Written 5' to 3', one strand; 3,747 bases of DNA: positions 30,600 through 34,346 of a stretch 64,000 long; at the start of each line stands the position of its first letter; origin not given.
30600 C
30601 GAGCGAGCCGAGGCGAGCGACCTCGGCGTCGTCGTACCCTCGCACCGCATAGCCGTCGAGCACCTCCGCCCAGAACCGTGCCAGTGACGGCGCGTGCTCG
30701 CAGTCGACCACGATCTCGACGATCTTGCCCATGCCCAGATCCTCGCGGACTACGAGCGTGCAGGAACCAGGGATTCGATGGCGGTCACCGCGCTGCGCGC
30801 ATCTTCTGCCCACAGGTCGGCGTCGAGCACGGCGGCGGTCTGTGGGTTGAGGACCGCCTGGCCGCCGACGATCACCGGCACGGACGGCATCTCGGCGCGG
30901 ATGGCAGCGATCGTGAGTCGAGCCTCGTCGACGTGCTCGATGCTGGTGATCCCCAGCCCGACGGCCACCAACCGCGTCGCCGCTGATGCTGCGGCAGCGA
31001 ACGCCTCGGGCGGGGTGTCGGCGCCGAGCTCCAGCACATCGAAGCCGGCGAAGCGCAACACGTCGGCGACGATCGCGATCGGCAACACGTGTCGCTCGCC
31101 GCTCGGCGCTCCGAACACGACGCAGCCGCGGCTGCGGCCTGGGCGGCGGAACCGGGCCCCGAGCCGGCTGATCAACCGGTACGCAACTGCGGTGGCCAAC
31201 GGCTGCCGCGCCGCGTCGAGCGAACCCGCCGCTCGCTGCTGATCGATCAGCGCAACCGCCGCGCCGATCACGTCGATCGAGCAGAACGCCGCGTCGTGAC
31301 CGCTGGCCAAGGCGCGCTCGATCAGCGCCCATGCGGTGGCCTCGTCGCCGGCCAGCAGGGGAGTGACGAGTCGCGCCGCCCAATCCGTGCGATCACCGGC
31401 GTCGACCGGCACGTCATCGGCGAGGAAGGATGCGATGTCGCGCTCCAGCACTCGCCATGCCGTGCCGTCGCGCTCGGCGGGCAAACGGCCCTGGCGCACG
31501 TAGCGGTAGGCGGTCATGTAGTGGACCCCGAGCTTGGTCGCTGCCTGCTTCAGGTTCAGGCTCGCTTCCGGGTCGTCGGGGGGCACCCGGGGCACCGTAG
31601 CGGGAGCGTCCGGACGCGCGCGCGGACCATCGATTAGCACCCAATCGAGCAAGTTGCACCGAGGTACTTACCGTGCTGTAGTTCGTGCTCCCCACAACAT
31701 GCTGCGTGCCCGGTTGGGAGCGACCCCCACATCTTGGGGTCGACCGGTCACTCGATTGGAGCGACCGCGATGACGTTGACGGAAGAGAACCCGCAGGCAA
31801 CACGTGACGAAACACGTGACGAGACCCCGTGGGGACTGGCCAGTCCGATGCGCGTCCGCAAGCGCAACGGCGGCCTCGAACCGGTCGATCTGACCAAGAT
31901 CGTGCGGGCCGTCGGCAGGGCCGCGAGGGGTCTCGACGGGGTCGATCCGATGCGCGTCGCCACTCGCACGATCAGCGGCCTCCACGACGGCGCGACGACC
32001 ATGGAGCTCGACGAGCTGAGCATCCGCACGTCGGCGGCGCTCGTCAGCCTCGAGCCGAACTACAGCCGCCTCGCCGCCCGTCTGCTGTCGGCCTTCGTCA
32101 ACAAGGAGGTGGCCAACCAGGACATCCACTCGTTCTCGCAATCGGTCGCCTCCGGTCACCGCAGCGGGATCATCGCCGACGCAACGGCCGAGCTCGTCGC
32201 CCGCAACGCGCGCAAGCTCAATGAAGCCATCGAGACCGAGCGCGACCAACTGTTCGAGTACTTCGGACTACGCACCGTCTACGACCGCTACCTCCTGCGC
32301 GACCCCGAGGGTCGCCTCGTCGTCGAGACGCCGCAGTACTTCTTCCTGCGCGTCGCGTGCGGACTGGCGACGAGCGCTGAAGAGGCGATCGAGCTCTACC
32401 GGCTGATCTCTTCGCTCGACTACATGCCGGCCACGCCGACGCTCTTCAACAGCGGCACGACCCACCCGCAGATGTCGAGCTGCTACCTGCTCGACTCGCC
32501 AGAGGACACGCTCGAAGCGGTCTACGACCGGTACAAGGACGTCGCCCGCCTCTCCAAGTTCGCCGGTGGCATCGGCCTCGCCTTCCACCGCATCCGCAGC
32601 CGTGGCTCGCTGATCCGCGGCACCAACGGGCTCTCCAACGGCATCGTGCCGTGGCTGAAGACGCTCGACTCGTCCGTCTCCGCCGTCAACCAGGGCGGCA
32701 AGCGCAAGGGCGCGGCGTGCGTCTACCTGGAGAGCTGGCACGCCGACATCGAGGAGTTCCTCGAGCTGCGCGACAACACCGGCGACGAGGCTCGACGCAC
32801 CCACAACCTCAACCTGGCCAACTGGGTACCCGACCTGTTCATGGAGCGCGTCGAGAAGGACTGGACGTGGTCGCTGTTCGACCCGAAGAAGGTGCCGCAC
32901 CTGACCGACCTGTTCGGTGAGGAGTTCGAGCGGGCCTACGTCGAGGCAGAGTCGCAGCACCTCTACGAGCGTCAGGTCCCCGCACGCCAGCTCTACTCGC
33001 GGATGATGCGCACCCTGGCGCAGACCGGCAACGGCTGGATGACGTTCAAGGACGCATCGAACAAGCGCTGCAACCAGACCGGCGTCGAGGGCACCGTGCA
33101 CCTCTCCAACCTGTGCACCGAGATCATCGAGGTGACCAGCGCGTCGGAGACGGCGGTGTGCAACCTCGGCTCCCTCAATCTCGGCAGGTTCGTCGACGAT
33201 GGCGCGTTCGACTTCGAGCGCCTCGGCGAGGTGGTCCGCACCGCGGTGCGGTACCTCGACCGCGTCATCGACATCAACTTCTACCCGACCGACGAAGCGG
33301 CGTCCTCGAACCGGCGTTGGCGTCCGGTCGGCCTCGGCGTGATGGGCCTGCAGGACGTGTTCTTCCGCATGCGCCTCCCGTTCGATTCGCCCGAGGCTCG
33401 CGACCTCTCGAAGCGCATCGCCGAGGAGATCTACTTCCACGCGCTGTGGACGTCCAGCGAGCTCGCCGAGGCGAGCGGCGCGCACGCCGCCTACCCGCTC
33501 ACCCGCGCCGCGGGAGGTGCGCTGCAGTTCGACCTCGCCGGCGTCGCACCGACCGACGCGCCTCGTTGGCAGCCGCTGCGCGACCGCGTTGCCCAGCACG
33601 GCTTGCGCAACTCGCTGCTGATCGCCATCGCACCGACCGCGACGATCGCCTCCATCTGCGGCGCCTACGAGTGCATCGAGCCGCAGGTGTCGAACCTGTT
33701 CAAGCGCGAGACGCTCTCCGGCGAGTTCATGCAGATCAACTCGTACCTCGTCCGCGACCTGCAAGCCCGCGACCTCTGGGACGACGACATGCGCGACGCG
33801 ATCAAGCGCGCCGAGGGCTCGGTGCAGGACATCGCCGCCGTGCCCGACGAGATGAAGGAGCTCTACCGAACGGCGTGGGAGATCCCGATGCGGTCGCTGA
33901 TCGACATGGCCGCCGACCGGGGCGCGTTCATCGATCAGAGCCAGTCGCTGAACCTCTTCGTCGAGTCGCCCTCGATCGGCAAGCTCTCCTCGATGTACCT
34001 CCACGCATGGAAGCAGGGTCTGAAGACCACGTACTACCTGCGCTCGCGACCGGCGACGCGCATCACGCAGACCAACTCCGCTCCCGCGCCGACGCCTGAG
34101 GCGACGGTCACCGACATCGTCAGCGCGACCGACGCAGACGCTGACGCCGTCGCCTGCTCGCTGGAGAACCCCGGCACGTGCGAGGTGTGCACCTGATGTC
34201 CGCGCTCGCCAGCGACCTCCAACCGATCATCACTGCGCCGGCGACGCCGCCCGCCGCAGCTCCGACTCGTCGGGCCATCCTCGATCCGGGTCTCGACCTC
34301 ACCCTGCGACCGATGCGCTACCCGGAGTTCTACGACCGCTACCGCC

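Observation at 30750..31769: B12-binding HTH regulator encoded divergently from class I RNR genes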

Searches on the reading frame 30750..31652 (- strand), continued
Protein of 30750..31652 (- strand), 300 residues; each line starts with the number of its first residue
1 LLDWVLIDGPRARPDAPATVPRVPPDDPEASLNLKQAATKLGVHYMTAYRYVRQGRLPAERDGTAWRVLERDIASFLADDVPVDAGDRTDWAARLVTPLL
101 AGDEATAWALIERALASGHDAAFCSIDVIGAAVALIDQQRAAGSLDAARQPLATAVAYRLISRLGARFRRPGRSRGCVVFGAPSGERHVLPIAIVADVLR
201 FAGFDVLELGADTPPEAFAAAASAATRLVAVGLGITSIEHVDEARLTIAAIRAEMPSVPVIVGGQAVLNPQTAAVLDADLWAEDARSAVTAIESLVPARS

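Call 29: search_protein_families(library=pfam, proteins=[L065:1365-2804:+, L065:289-1377:-, L065:2953-3768:-, L066:11275-12624:+, L066:9869-11116:-, L067:6446-6898:-, L067:9955-11223:-, L071:1716-2288:+, L074:4386-6770:+, L078:6241-6933:+], max_evalue=0.001)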
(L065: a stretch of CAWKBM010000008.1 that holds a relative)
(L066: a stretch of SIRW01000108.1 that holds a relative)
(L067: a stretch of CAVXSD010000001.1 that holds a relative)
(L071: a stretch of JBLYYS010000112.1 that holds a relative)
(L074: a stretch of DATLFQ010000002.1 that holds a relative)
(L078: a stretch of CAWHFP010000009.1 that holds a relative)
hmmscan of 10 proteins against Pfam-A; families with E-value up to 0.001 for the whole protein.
L065:1365-2804:+ (479 aa): 5 families
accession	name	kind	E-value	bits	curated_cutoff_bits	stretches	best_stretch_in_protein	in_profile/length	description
PF00106.31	adh_short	-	2.2e-26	93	26.6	1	197-394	1-185/195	short chain dehydrogenase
PF13561.12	adh_short_C2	-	3.3e-15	56.7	27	1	203-335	1-133/236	Enoyl-(Acyl carrier protein) reductase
PF10604.15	Polyketide_cyc2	-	4.9e-14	53.3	27.4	1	25-151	14-140/142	Polyketide cyclase / dehydrase and lipid transport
PF01370.27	Epimerase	-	8.3e-10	38.9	20.9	1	199-375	1-159/240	NAD dependent epimerase/dehydratase family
PF08659.16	KR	-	4e-08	33.8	22.6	1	199-302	3-108/180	KR domain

L065:289-1377:- (362 aa): 3 families
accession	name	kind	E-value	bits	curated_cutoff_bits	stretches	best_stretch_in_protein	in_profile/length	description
PF01593.30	Amino_oxidase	-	4.7e-16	59.5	19.8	1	26-307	1-287/443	Flavin containing amine oxidoreductase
PF13450.12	NAD_binding_8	-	6.8e-12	45.9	21.9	1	21-90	1-68/68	NAD(P)-binding Rossmann-like domain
PF01266.30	DAO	-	8e-05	22.8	27.9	0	19-54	2-38/353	FAD dependent oxidoreductase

L065:2953-3768:- (271 aa): 1 family
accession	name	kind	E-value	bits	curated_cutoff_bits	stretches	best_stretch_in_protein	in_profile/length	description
PF14344.12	DUF4397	-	2.9e-30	105.7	30.6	2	31-145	2-118/119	Domain of unknown function (DUF4397)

L066:11275-12624:+ (449 aa): 4 families
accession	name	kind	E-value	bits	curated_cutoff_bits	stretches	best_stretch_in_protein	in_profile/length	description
PF00106.31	adh_short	-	5e-27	95.1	26.6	1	157-356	2-188/195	short chain dehydrogenase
PF13561.12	adh_short_C2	-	5.6e-21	75.6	27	1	162-394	1-226/236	Enoyl-(Acyl carrier protein) reductase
PF01370.27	Epimerase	-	1.4e-11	44.8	20.9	1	158-335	1-160/240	NAD dependent epimerase/dehydratase family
PF08659.16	KR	-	6.9e-06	26.5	22.6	1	157-266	2-115/180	KR domain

L066:9869-11116:- (415 aa): 5 families
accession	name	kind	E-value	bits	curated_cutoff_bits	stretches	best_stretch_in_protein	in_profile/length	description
PF01593.30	Amino_oxidase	-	2.6e-28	99.9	19.8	1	10-408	1-439/443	Flavin containing amine oxidoreductase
PF13450.12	NAD_binding_8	-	5.8e-14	52.5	21.9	1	5-74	1-68/68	NAD(P)-binding Rossmann-like domain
PF01266.30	DAO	-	5.2e-09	36.5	27.9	1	2-138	1-129/353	FAD dependent oxidoreductase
PF07992.20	Pyr_redox_2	-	0.00037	20.4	26.1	0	2-38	2-39/291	Pyridine nucleotide-disulphide oxidoreductase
PF13454.12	NAD_binding_9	-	0.00064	20.2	21.8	0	4-36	1-38/155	FAD-NAD(P)-binding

L067:6446-6898:- (150 aa): 1 family
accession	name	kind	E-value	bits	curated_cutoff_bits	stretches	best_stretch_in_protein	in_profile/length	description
PF10604.15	Polyketide_cyc2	-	1.5e-14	54.9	27.4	1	8-146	2-141/142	Polyketide cyclase / dehydrase and lipid transport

L067:9955-11223:- (422 aa): 4 families
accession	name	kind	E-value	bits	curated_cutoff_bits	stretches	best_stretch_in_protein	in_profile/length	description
PF01593.30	Amino_oxidase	-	1.4e-22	81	19.8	1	10-410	1-441/443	Flavin containing amine oxidoreductase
PF13450.12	NAD_binding_8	-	9.2e-15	55.1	21.9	1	5-74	1-68/68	NAD(P)-binding Rossmann-like domain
PF01266.30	DAO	-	2.8e-11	44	27.9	1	2-38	1-38/353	FAD dependent oxidoreductase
PF00070.33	Pyr_redox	-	5.5e-05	24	22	0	2-35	1-35/82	Pyridine nucleotide-disulphide oxidoreductase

L071:1716-2288:+ (190 aa): 4 families
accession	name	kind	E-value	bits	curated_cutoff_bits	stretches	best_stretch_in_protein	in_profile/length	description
PF04542.20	Sigma70_r2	-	2.2e-16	59.9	24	1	28-94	2-69/71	Sigma-70 region 2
PF08281.18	Sigma70_r4_2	-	8.2e-14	51.4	25.7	1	127-176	4-53/54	Sigma-70, region 4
PF04545.22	Sigma70_r4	-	4.1e-11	42.6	24.1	1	130-177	1-48/50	Sigma-70, region 4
PF07638.17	Sigma70_ECF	-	2.7e-05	24.6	21.1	1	102-170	104-172/185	ECF sigma factor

L074:4386-6770:+ (794 aa): 2 families
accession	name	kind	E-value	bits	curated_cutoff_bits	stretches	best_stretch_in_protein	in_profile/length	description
PF01717.24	Meth_synt_2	-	2.2e-150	500.8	21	1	465-787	1-323/324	Cobalamin-independent synthase, Catalytic domain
PF08267.18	Meth_synt_1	-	2.5e-111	372.6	27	1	34-348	2-311/313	Cobalamin-independent synthase, N-terminal domain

L078:6241-6933:+ (230 aa): 0 families

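Call 51: predict_structure(alignment_id=A1)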
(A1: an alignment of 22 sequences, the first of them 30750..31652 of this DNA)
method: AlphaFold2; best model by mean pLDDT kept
length: 300 residues; sequences in the alignment: 22
mean_pLDDT: 88.3   pTM: 0.71
mean pLDDT of the five models: 88.3, 87.8, 87.5, 87.4, 86.8
residues with pLDDT >= 90: 224; 70-90: 35; 50-70: 25; < 50: 16
segments of 3 or more residues with pLDDT < 50: 1-4, 80-86
pLDDT, mean of each block of 10 residues (from residue 1): 46 54 65 94 87 92 94 85 56 97 97 92 95 95 95 96 91 93 89 93 94 95 97 95 97 98 95 98 95 79
secondary structure, 60 per line:
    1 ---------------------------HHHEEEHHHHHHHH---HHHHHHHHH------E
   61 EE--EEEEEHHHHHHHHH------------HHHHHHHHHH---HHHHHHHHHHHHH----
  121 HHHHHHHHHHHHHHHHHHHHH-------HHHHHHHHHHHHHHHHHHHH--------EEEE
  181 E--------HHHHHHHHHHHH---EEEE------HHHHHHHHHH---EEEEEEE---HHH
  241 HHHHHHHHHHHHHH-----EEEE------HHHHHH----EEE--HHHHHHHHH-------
elements in order: E31-33 H34-41 H45-53 E60-62 E65-69 H70-78 H91-100 H104-116 H121-141 H149-168 E177-181 H190-201 E205-208 H215-224 E228-234 H238-254 E260-263 H270-275 E280-282 H285-293

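Call 52: search_protein_families(library=pfam, proteins=[L007:785-1990:+, L007:1987-3609:+, L007:3606-4424:+, L002:8974-9831:-, L002:9831-11885:-, L002:1679-2698:-, L002:4917-6830:-, L011:9637-10746:+, L009:1445-3361:-, L032:7995-9134:+], max_evalue=0.001)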
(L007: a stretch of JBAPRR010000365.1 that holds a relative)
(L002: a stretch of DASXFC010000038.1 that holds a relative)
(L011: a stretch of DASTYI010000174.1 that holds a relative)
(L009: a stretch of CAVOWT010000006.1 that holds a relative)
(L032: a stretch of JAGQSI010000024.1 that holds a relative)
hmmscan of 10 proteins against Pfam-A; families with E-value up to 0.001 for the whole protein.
L007:785-1990:+ (401 aa): 1 family
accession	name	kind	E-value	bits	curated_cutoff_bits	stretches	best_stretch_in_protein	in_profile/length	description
PF02361.21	CbiQ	-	8.2e-08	32.6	25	1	18-232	9-210/216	Cobalt transport protein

L007:1987-3609:+ (540 aa): 13 families
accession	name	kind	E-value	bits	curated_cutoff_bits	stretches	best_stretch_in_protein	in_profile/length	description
PF00005.33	ABC_tran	-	3.7e-50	170.5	25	2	19-170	1-137/137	ABC transporter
PF13304.12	AAA_21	-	1.5e-23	84.7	27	1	416-482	234-303/304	AAA domain, putative AbiEii toxin, Type IV TA system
PF02463.25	SMC_N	-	1.1e-11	45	40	0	316-335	25-44/220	RecF/RecN/SMC N terminal domain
PF13555.12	AAA_29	-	4.3e-10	39.6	27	0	308-336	15-43/61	P-loop containing region of AAA domain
PF03193.22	RsgA_GTPase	-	4.2e-08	33.6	30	0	26-52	103-129/174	RsgA GTPase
PF13476.12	AAA_23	-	3.2e-07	31.6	27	0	309-336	14-40/201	AAA domain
PF13191.12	AAA_16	-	3.3e-06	28.2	32.6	0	317-444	26-139/167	AAA ATPase domain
PF09818.15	ABC_ATPase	-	1.1e-05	25.1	23.2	0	276-337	46-101/283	P-loop domain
PF20703.3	nSTAND1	-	1.5e-05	25.3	27.1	0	25-86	29-89/379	Novel STAND NTPase 1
PF13481.12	AAA_25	-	2.5e-05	24.5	27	0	27-46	31-50/195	AAA domain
PF01926.29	MMR_HSR1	-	0.00033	21.2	21.9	0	33-51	3-21/113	50S ribosome-binding GTPase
PF13401.12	AAA_22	-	0.00054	20.7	27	0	316-356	6-47/130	AAA domain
PF13175.12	AAA_15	-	0.00069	19.8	32.1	0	310-335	19-43/374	AAA ATPase domain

L007:3606-4424:+ (272 aa): 0 families

L002:8974-9831:- (285 aa): 0 families

L002:9831-11885:- (684 aa): 13 families
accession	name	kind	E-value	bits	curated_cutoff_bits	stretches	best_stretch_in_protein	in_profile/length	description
PF00005.33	ABC_tran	-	1.2e-47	162.4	25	2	163-314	1-137/137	ABC transporter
PF13304.12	AAA_21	-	2.7e-22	80.6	27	1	551-625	226-303/304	AAA domain, putative AbiEii toxin, Type IV TA system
PF02463.25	SMC_N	-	8.7e-13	48.6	40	0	459-479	24-44/220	RecF/RecN/SMC N terminal domain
PF13555.12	AAA_29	-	1.1e-09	38.4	27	0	167-195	16-44/61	P-loop containing region of AAA domain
PF03193.22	RsgA_GTPase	-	3e-07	30.9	30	0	171-197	104-130/174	RsgA GTPase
PF13476.12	AAA_23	-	4.6e-07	31.1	27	0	454-480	15-40/201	AAA domain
PF13191.12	AAA_16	-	1.1e-06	29.7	32.6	0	460-588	25-140/167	AAA ATPase domain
PF13481.12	AAA_25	-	4.8e-06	26.8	27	0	153-192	12-52/195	AAA domain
PF20703.3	nSTAND1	-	5.1e-05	23.5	27.1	0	170-242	30-87/379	Novel STAND NTPase 1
PF13175.12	AAA_15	-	5.6e-05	23.4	32.1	0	460-479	24-43/374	AAA ATPase domain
PF01926.29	MMR_HSR1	-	0.00022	21.8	21.9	0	177-230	3-56/113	50S ribosome-binding GTPase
PF13401.12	AAA_22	-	0.0005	20.8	27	0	461-503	7-50/130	AAA domain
PF13558.12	SbcC_Walker_B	-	0.00079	20.1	27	0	302-328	62-88/90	SbcC/RAD50-like, Walker B motif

L002:1679-2698:- (339 aa): 7 families
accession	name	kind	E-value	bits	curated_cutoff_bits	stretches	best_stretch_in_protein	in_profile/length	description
PF03308.22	MeaB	-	2e-114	381.6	23.1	1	26-297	1-271/273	Methylmalonyl Co-A mutase-associated GTPase MeaB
PF02492.25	cobW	-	3.6e-05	23.8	20.7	0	61-219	3-166/180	CobW/HypB/UreG, nucleotide-binding domain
PF01926.29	MMR_HSR1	-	8e-05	23.2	21.9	0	60-80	1-21/113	50S ribosome-binding GTPase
PF13604.12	AAA_30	-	0.0002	21.6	27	1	59-98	19-58/191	AAA domain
PF03029.23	ATP_bind_1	-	0.0004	20.7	27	0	63-98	1-36/240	Conserved hypothetical ATP binding protein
PF00009.33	GTP_EFTU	-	0.00054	20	26.5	0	199-260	124-185/188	Elongation factor Tu GTP binding domain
PF00448.28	SRP54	-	0.00072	19.7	22.7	0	63-95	6-38/196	SRP54-type protein, GTPase domain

L002:4917-6830:- (637 aa): 1 family
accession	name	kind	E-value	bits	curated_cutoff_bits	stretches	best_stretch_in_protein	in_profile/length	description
PF01642.28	MM_CoA_mutase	-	9.8e-112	374.5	22.1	1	52-538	1-501/512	Methylmalonyl-CoA mutase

L011:9637-10746:+ (369 aa): 1 family
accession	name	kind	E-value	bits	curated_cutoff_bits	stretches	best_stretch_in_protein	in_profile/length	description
PF02361.21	CbiQ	-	2.6e-09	37.5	25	1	26-230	16-209/216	Cobalt transport protein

L009:1445-3361:- (638 aa): 1 family
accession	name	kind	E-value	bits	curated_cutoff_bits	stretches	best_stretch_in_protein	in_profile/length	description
PF01642.28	MM_CoA_mutase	-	1.5e-107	360.7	22.1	1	53-544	2-503/512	Methylmalonyl-CoA mutase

L032:7995-9134:+ (379 aa): 0 families

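Call 56: fold_search(model_id=the predicted structure, library=pdb)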
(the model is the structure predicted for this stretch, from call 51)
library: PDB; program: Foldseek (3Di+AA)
matches with E <= 10: 1301; with E <= 0.001: 119
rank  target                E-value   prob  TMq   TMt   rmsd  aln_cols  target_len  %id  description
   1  8j2w_A                2.6e-14  1.00  0.63  0.57   1.9       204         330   32  Saccharothrix syringae photocobilins protein, dark state (released 2024-04-10)
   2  8j2w_B                3.9e-14  1.00  0.62  0.57   2.1       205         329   33  Saccharothrix syringae photocobilins protein, dark state (released 2024-04-10)
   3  8j2x                  2.8e-13  1.00  0.62  0.55   3.8       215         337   32  Saccharothrix syringae photocobilins protein, light state (released 2024-04-10)
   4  8jbs_B                1.2e-11  1.00  0.64  0.85   3.1       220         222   24  B12-binding domain from Chloracidobacterium thermophilum MerR family protein, dark state (released 2024-11-13)
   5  8jbs_A                1.7e-11  1.00  0.65  0.84   3.2       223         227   24  B12-binding domain from Chloracidobacterium thermophilum MerR family protein, dark state (released 2024-11-13)
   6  8jbt_A                1.8e-11  1.00  0.63  0.81   5.3       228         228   24  B12-binding domain from Chloracidobacterium thermophilum MerR family protein, anaerobic light state (released 2024-11-13)
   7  9cbo_D                1.9e-11  1.00  0.61  0.37  15.6       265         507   22  Methionine synthase from Thermus thermophilus HB8, Folate and Cobalamin Domains, Pre-Catalytic Conformation (Pre-Fol-o (released 2025-06-25)
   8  8jbt_B                4.0e-11  1.00  0.64  0.83   3.4       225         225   24  B12-binding domain from Chloracidobacterium thermophilum MerR family protein, anaerobic light state (released 2024-11-13)
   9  8j2y_A                4.3e-11  1.00  0.64  0.59   2.3       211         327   26  Acidimicrobiaceae bacterium photocobilins protein, dark state (released 2024-04-10)
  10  5c8d_E                5.9e-11  1.00  0.55  0.59  15.4       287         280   22  Crystal structure of full-length Thermus thermophilus CarH bound to adenosylcobalamin (dark state) (released 2015-09-30)
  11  8j2y_B                6.2e-11  1.00  0.64  0.59   2.4       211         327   26  Acidimicrobiaceae bacterium photocobilins protein, dark state (released 2024-04-10)
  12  5c8d_F                6.2e-11  1.00  0.56  0.62   9.3       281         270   22  Crystal structure of full-length Thermus thermophilus CarH bound to adenosylcobalamin (dark state) (released 2015-09-30)
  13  5c8f                  6.6e-11  1.00  0.49  0.53  14.7       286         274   22  Crystal structure of light-exposed full-length Thermus thermophilus CarH bound to cobalamin (released 2015-09-30)
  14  5c8e_B                8.2e-11  1.00  0.55  0.60  11.9       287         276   22  Crystal structure of Thermus thermophilus CarH bound to adenosylcobalamin and a 26-bp DNA segment (released 2015-09-30)
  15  9cbo_E                8.7e-11  1.00  0.60  0.37  14.3       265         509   22  Methionine synthase from Thermus thermophilus HB8, Folate and Cobalamin Domains, Pre-Catalytic Conformation (Pre-Fol-o (released 2025-06-25)
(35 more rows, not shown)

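Call 81: find_encoding_contigs(protein=P0010, flank=8000, max_places=2)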
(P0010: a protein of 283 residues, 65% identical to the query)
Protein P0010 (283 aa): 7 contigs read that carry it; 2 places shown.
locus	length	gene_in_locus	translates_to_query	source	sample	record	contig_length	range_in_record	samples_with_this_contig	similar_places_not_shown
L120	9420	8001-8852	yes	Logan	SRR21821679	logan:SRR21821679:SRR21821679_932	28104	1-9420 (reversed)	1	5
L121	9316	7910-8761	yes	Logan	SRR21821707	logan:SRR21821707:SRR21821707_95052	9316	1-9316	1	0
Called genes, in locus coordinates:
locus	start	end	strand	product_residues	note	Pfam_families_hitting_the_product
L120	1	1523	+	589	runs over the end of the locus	PF03704:BTAD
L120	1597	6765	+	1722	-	PF16640:Big_3_5 (weak), PF13750:Big_3_3 (faint), PF19077:Big_13 (faint)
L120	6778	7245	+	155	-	PF21820:DUF6886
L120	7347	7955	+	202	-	PF01810:LysE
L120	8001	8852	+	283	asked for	PF12728:HTH_17, PF02310:B12-binding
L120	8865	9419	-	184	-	?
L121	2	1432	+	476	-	?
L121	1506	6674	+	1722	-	PF16640:Big_3_5 (weak), PF13750:Big_3_3 (faint), PF19077:Big_13 (faint)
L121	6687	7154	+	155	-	PF21820:DUF6886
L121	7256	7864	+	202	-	PF01810:LysE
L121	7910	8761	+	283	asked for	PF12728:HTH_17, PF02310:B12-binding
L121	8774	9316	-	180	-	?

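Call 82: find_encoding_contigs(protein=P0005, flank=8000, max_places=2)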
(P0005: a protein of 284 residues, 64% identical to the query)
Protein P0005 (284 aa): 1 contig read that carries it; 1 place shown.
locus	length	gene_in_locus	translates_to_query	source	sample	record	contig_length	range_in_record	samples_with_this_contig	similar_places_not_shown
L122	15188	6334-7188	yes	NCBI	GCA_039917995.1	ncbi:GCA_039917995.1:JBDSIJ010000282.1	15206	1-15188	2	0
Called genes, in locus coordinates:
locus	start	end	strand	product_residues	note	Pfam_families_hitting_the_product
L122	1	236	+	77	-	?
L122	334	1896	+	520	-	PF00106:adh_short (weak), PF13561:adh_short_C2 (weak)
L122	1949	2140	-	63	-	-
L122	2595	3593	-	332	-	PF00268:Ribonuc_red_sm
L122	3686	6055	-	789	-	PF03477:ATP-cone, PF00317:Ribonuc_red_lgN, PF02867:Ribonuc_red_lgC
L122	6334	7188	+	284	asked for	PF12728:HTH_17, PF02310:B12-binding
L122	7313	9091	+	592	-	PF01590:GAF, PF00989:PAS, PF08448:PAS_4 (weak), PF08447:PAS_3, PF13426:PAS_9, PF00989:PAS, PF08448:PAS_4 (weak), PF00990:GGDEF, +2 more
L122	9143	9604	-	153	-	-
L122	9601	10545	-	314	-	PF00296:Bac_luciferase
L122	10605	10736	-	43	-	-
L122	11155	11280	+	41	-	-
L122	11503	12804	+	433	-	PF00296:Bac_luciferase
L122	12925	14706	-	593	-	-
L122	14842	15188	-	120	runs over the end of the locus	PF13193:AMP-binding_C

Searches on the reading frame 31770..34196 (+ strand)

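Call 3: search_protein_families(library=pfam, proteins=[window:31770-34196:+], max_evalue=0.01)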
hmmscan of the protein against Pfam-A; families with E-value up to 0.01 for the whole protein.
window:31770-34196:+ (808 aa): 3 families
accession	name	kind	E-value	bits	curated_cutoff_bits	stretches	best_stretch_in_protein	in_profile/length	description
PF02867.20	Ribonuc_red_lgC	-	3.3e-198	660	23.9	1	236-757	1-523/523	Ribonucleotide reductase, barrel domain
PF00317.26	Ribonuc_red_lgN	-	3.2e-24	85.2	28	1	161-232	2-76/77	Ribonucleotide reductase, all-alpha domain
PF03477.21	ATP-cone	-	5.5e-09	36.9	25.8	1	27-106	1-81/88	ATP cone domain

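Call 5: search_protein_families(library=ncbifam, proteins=[window:31770-34196:+], max_evalue=0.01)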
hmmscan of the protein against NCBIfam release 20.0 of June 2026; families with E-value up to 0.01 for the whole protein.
window:31770-34196:+ (808 aa): 21 families
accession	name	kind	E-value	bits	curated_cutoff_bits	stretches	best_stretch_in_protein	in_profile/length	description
NF005544.0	PRK07207.1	equivalog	3.7e-244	812.8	965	1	9-807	131-964/965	ribonucleoside-diphosphate reductase subunit alpha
TIGR02506.1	NrdE_NrdA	equivalog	1.5e-218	727.2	341.05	1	164-760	1-616/616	ribonucleoside-diphosphate reductase subunit alpha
NF009029.0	PRK12365.1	equivalog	3.4e-196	654.4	1350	1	28-767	237-1001/1046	ribonucleoside-diphosphate reductase subunit alpha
NF005101.0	PRK06539.1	equivalog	7.9e-177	589.8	988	1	27-769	3-770/822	ribonucleoside-diphosphate reductase subunit alpha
NF006279.0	PRK08447.1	equivalog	1.1e-150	503.6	1082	3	27-458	2-435/789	ribonucleoside-diphosphate reductase subunit alpha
NF006665.0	PRK09209.1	equivalog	1.7e-123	413.5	1057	3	40-459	26-467/761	ribonucleoside-diphosphate reductase subunit alpha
NF009028.0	PRK12364.1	equivalog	4e-115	385.7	1377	3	82-461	150-545/842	ribonucleoside-diphosphate reductase subunit alpha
NF005483.0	PRK07088.1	equivalog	9.2e-115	384.5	1214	3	28-460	4-469/764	ribonucleoside-diphosphate reductase subunit alpha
NF006577.0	PRK09102.1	equivalog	3.9e-114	382.1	620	2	145-573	8-411/604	ribonucleoside-diphosphate reductase subunit alpha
TIGR02504.1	NrdJ_Z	equivalog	5.2e-108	362.2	399.95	1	169-753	4-592/606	adenosylcobalamin-dependent ribonucleoside-diphosphate reductase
NF006417.0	PRK08665.1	equivalog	7.3e-94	315.5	961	1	171-754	21-560/759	vitamin B12-dependent ribonucleotide reductase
NF006578.0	PRK09103.1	equivalog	1.1e-83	281.6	813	1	26-643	4-642/761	class 1a ribonucleoside-diphosphate reductase subunit alpha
NF005010.0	PRK06406.1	subfamily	2.9e-76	257.3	1125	2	204-575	217-558/771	vitamin B12-dependent ribonucleotide reductase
TIGR04170.1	RNR_1b_NrdE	exception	2.6e-75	254.1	750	3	148-572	72-505/698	class 1b ribonucleoside-diphosphate reductase subunit alpha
TIGR02510.1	NrdE-prime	equivalog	4.7e-65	220.1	602.25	3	609-764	388-546/560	ribonucleoside-diphosphate reductase subunit alpha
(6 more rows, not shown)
